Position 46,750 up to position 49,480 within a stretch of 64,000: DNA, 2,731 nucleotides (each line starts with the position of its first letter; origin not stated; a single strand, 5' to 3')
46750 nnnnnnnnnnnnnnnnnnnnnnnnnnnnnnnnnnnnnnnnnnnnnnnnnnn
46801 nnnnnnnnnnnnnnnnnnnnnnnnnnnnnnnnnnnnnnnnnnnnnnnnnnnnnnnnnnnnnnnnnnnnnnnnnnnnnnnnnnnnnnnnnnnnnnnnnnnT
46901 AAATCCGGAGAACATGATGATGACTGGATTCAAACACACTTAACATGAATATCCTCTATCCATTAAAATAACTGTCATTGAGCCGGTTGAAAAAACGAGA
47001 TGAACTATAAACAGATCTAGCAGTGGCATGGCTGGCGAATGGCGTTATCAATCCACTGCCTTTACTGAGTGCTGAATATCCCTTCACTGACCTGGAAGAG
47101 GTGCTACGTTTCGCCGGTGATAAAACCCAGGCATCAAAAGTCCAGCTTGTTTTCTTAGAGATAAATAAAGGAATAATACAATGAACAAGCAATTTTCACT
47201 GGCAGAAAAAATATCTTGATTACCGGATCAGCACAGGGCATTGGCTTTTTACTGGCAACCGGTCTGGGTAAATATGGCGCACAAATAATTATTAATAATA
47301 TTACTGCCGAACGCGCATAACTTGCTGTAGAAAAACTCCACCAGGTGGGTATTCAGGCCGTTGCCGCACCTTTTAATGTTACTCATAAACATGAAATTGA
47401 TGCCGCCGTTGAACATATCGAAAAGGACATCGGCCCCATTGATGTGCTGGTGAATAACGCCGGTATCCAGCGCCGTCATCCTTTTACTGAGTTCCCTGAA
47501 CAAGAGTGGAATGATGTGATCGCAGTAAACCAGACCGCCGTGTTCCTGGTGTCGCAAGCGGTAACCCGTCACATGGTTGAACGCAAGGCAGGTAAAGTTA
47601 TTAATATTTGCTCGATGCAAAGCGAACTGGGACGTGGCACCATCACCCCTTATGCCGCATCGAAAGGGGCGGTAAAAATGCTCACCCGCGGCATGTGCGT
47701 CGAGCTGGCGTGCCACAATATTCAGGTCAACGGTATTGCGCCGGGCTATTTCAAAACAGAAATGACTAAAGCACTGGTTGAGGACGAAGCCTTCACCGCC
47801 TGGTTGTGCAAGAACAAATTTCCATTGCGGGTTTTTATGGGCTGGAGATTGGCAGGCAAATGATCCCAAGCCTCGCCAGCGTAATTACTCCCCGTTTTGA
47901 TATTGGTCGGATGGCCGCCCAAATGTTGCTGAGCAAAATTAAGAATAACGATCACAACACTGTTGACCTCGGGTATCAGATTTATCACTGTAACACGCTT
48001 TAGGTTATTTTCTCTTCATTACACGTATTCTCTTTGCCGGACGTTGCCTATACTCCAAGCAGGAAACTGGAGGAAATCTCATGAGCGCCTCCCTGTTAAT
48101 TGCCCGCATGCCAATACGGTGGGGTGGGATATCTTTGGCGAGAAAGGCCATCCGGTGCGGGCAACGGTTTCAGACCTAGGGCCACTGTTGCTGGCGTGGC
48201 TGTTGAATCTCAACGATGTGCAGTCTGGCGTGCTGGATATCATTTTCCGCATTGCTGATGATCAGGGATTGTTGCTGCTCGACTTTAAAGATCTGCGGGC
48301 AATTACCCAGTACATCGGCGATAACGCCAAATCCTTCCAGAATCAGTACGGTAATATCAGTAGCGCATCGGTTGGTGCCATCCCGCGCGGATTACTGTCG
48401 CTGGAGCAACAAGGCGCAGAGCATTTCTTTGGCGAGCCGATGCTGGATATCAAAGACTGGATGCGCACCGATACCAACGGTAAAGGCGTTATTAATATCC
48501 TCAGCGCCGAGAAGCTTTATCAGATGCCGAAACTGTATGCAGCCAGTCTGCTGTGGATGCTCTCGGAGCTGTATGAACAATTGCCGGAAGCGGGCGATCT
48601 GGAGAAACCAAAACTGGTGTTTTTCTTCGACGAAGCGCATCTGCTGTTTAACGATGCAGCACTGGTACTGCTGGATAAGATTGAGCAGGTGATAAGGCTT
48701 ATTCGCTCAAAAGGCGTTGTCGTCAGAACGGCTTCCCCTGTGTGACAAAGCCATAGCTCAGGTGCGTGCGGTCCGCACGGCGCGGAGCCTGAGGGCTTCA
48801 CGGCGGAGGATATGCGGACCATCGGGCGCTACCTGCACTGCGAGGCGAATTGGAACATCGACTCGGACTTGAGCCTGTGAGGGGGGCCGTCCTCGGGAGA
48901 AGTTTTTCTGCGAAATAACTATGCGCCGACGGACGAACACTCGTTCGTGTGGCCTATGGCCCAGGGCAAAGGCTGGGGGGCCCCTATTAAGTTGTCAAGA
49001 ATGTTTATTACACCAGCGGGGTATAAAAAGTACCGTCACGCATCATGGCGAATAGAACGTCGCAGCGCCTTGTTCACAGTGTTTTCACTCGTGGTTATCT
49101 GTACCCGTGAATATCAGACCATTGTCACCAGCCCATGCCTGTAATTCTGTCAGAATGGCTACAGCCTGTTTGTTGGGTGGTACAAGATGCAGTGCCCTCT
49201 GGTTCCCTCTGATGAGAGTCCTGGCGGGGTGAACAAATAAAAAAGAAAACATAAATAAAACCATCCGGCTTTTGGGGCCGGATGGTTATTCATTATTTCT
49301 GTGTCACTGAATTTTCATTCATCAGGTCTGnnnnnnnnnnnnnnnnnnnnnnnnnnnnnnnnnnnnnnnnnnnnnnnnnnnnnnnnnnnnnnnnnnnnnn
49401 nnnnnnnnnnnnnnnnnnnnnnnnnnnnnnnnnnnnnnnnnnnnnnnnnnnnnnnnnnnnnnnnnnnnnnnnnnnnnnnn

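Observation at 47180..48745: Remnants of idnO, a LacI-type regulator and yjgR lie inside the island next to the integrase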

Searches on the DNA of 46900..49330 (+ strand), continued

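Call 46: get_annotated_region(hit=H94, flank=9000)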
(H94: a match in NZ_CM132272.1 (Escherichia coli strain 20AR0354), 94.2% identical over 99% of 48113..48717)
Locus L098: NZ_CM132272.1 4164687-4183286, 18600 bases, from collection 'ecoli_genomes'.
description: Escherichia coli strain 20AR0354 chromosome, whole genome shotgun sequence
organism: Escherichia coli strain 20AR0354 (NCBI taxid 562)
replicon: chromosome; assembly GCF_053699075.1
host: Homo sapiens; source: Midstream urine; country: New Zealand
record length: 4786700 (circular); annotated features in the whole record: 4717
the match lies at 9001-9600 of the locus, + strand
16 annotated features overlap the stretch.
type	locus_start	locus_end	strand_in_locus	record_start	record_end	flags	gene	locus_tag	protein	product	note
CDS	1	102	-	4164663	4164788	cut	ythA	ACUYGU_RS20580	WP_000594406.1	protein YthA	-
CDS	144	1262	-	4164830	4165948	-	nanY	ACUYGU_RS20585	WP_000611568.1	2,7-anhydro-N-acetylneuraminate hydratase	-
CDS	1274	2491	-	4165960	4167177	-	nanX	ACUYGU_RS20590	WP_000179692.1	MFS transporter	-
CDS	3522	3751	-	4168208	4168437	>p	-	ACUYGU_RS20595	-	transposase domain-containing protein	frameshifted; incomplete; partial in the middle of a contig; missing N-terminus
CDS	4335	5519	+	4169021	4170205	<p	-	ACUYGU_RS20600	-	phosphoethanolamine transferase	internal stop; incomplete; partial in the middle of a contig; missing N-terminus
CDS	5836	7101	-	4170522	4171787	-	-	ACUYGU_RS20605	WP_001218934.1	tyrosine-type recombinase/integrase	-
tRNA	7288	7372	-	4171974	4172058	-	-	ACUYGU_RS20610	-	tRNA-Leu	-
CDS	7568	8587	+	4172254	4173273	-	ahr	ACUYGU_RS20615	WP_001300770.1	NADPH-dependent aldehyde reductase Ahr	-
CDS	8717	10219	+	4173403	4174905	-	yjgR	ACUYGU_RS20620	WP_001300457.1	helicase HerA-like C-terminal domain-containing protein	-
CDS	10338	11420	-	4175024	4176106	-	lptG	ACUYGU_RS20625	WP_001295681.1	LPS export ABC transporter permease LptG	-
CDS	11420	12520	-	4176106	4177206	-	lptF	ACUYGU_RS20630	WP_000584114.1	LPS export ABC transporter permease LptF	-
CDS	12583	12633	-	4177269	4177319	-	ytgA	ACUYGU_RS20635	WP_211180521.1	protein YtgA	-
CDS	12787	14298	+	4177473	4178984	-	pepA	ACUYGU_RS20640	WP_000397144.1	leucyl aminopeptidase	-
CDS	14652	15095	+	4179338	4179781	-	holC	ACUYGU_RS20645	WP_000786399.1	DNA polymerase III subunit chi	-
CDS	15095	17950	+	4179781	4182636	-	valS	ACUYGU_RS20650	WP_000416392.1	valine--tRNA ligase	-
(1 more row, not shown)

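Call 51: search_dna_similar(query=window:47020-48724:+, collection=plasmids, mode=near, max_rows=10)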
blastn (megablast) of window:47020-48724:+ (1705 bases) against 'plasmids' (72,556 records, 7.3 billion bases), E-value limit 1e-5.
Records with a match: 9; places in all: 11; records where one place covers at least 80% of the query: 0.
Best place of each record, by identity: 90-95% 9.
By first word of the organism name: Escherichia 9.
By predicted mobility (MOB-suite, as given by PLSDB): non-mobilizable 9.
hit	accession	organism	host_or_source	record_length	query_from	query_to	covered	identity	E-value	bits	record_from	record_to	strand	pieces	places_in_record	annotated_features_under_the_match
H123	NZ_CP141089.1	Escherichia coli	Homo sapiens,Infected Human Urine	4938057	787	1705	54%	93.1%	0e+0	1362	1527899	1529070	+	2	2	none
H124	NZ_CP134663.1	Escherichia coli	Larus michahellis,bacteria,cloaca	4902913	787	1705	54%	92.9%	0e+0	1337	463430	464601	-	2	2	none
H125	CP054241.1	Escherichia coli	Homo sapiens,bone infection of foot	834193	1023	1705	40%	92.9%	0e+0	1009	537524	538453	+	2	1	DUF853 domain-containing protein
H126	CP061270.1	Escherichia coli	Sheep,cell culture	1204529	1023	1705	40%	92.5%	0e+0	993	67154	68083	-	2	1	DUF853 domain-containing protein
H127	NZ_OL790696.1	Escherichia coli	-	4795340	1085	1705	36%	93.3%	0e+0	917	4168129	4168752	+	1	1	none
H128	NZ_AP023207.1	Escherichia coli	Homo sapiens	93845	1085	1705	36%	93.1%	0e+0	911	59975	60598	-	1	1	yjgR: helicase HerA-like C-terminal domain-containing protein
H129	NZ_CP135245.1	Escherichia coli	Food,other,Pig ear pet treat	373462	1085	1705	36%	93.1%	0e+0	911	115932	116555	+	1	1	yjgR: helicase HerA-like C-terminal domain-containing protein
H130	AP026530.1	Escherichia coli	whole organism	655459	1085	1705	36%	92.0%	0e+0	872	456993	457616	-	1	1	yjgR: DUF853 domain-containing protein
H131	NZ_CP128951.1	Escherichia coli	-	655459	1085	1705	36%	92.0%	0e+0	872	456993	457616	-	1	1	yjgR: helicase HerA-like C-terminal domain-containing protein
